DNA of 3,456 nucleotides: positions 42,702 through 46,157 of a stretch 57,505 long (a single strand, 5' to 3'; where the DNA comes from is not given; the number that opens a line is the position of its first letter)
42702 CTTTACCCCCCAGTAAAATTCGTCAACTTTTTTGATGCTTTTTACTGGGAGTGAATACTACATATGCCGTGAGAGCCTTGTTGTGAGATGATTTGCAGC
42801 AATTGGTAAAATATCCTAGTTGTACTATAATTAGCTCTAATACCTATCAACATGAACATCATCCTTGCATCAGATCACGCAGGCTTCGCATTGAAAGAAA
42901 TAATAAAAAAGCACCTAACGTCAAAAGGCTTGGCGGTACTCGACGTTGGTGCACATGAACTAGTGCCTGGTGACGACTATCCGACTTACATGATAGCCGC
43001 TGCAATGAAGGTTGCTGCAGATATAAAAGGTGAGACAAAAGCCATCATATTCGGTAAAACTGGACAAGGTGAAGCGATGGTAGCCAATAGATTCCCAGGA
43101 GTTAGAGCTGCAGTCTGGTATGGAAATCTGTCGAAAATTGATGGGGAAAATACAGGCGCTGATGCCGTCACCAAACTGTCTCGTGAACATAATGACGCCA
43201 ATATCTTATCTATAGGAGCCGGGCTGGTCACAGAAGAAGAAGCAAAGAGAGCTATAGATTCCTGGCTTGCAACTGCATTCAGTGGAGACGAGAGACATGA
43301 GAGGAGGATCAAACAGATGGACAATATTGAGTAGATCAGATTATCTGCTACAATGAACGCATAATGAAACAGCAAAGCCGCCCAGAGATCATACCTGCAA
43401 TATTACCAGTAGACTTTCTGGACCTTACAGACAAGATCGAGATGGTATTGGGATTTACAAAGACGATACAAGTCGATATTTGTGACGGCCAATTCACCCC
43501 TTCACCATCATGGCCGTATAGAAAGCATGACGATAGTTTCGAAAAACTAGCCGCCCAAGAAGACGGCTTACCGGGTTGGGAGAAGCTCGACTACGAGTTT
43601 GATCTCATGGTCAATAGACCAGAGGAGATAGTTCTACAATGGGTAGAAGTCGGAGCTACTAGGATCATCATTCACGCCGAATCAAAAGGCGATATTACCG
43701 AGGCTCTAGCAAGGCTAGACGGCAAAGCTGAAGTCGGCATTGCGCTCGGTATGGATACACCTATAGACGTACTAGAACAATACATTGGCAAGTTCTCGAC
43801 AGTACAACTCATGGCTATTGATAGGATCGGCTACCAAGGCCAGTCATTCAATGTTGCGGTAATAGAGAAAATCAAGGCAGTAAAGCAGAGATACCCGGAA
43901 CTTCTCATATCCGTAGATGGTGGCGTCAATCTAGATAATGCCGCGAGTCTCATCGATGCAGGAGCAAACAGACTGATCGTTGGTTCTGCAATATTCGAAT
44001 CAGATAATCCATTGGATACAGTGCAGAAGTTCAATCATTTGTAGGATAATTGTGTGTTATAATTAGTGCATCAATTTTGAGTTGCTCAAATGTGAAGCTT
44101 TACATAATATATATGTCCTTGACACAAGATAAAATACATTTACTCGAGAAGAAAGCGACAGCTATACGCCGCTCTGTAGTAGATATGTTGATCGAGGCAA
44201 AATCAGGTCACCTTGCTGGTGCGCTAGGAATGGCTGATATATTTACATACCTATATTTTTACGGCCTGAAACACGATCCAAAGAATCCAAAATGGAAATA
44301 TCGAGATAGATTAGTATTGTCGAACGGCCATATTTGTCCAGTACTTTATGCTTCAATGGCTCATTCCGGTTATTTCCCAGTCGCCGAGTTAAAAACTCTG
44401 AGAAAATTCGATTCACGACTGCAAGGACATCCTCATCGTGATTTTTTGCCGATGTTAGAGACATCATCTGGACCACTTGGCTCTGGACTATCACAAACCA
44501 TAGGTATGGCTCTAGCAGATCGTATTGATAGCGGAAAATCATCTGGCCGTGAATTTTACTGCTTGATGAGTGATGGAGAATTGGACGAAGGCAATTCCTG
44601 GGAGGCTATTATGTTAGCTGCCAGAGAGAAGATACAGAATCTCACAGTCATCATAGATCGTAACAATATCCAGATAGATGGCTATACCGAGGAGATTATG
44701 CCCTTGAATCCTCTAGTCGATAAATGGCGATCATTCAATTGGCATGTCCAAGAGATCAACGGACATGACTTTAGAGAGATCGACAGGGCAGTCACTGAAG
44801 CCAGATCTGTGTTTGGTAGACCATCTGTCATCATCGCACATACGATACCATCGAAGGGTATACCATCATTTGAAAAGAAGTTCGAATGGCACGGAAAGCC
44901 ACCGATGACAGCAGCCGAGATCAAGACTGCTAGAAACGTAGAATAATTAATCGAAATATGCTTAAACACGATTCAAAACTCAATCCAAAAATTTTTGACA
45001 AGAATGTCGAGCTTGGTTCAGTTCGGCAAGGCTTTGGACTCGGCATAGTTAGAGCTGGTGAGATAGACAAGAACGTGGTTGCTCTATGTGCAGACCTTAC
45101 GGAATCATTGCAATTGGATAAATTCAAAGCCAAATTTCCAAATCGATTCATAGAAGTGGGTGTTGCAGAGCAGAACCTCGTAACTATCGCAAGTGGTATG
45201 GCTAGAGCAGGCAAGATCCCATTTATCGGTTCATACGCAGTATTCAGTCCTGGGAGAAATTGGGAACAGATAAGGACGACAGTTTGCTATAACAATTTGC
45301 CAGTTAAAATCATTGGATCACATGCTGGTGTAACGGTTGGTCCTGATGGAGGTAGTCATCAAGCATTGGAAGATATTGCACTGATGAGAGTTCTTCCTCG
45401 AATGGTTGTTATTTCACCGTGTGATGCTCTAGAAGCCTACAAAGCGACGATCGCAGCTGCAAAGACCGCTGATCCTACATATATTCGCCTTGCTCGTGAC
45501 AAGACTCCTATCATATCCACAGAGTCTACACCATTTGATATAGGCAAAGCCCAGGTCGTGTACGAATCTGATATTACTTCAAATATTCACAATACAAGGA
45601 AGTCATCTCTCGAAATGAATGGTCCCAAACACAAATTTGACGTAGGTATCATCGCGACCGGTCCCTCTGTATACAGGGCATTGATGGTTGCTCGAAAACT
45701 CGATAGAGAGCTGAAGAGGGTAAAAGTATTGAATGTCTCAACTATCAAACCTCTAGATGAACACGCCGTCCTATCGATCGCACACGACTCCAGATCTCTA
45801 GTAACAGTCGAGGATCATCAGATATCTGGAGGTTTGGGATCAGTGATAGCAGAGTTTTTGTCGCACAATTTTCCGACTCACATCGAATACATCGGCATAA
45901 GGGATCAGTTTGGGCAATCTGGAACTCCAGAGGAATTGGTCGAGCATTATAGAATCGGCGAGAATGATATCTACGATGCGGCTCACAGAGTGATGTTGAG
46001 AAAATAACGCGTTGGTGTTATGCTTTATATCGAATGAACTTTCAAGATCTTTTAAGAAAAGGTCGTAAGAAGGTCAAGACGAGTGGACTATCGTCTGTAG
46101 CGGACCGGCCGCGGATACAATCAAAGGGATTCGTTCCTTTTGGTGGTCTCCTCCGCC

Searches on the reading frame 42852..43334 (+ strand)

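Call 84: search_protein_families(library=pfam, proteins=[window:42852-43334:+], max_evalue=0.0001)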
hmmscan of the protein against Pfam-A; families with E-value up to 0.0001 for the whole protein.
window:42852-43334:+ (160 aa): 1 family
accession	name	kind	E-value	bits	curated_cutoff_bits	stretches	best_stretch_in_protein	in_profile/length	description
PF02502.23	LacAB_rpiB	-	1.8e-36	125.6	24.7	1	3-155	1-137/138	Ribose/Galactose Isomerase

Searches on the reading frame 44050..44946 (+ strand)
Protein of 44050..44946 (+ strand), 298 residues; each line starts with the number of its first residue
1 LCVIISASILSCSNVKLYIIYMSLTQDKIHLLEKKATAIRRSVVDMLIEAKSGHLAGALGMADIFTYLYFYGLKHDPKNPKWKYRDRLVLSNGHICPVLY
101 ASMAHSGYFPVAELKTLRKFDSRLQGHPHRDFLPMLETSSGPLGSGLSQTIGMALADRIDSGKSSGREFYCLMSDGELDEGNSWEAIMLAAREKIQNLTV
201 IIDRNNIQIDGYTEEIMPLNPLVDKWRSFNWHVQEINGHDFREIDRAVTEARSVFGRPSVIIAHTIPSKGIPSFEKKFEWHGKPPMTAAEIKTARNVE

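Call 85: search_protein_families(library=pfam, proteins=[window:44050-44946:+], max_evalue=0.0001)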
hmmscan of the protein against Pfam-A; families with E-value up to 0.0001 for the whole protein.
window:44050-44946:+ (298 aa): 2 families
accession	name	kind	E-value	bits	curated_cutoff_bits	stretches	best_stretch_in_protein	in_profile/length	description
PF00456.26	Transketolase_N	-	2.8e-61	207.8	22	1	35-296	5-273/334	Transketolase, thiamine diphosphate binding domain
PF13292.11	DXP_synthase_N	-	2.9e-09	37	21.2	1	30-210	16-176/274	1-deoxy-D-xylulose-5-phosphate synthase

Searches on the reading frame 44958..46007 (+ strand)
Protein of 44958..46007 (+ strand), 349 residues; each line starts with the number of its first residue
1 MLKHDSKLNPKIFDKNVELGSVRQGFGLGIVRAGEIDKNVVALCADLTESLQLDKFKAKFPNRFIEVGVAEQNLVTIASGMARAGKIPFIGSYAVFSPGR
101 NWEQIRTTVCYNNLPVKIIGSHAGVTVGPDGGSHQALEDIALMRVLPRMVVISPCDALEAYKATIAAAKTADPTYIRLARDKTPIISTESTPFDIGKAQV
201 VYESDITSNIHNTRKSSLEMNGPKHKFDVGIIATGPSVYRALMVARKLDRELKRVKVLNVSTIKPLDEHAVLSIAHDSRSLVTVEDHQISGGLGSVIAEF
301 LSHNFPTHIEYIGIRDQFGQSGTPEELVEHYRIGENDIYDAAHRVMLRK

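Call 85: search_protein_families(library=pfam, proteins=[window:44958-46007:+], max_evalue=0.0001)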
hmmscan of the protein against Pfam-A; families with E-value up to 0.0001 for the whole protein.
window:44958-46007:+ (349 aa): 2 families
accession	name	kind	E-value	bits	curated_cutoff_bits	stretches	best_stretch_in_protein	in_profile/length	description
PF02779.29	Transket_pyr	-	2.3e-37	128.8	27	1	22-183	5-172/174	Transketolase, pyrimidine binding domain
PF02780.25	Transketolase_C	-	5e-22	78.6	25.9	1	226-338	9-124/124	Transketolase, C-terminal domain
